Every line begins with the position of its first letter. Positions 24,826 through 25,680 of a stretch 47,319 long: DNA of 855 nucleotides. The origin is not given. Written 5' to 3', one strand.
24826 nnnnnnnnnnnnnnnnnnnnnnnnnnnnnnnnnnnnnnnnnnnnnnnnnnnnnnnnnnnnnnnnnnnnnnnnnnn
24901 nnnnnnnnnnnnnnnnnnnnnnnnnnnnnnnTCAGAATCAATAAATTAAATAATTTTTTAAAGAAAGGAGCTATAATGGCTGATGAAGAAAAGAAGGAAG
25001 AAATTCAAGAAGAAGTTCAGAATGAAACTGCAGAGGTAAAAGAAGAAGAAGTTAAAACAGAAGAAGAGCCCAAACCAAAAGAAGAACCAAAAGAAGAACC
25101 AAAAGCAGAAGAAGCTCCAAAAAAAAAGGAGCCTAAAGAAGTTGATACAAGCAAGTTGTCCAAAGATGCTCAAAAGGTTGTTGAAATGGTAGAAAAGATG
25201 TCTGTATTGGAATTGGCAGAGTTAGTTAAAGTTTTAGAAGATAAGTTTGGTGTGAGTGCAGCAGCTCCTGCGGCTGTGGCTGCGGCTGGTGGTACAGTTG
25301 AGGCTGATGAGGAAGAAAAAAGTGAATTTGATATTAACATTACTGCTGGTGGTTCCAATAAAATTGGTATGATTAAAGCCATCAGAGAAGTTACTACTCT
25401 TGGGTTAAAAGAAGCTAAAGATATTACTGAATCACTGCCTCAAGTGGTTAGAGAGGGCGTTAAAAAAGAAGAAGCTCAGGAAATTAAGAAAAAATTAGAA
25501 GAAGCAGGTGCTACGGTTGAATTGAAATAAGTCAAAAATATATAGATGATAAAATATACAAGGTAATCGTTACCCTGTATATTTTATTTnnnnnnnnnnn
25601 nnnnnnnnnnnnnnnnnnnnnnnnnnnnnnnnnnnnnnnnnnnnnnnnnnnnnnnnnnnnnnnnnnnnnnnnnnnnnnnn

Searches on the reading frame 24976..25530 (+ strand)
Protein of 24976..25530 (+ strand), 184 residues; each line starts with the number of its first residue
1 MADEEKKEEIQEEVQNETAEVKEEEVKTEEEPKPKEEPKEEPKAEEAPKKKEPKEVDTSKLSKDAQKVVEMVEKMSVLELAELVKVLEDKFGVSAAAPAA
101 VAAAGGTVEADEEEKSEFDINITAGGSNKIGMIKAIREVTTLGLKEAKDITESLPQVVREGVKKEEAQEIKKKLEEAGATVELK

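Call 102: search_protein_families(library=pfam, proteins=[window:24976-25530:+], max_evalue=0.001)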
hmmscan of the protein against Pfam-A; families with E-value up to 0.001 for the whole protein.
window:24976-25530:+ (184 aa): 2 families
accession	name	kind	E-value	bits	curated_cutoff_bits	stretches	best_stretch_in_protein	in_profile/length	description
PF00542.24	Ribosomal_L12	-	4e-26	91.6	25.9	1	118-184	1-67/67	Ribosomal protein L7/L12 C-terminal domain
PF16320.10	Ribosomal_L12_N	-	2.3e-15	56.5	25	1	66-106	3-43/48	Ribosomal protein L7/L12 dimerisation domain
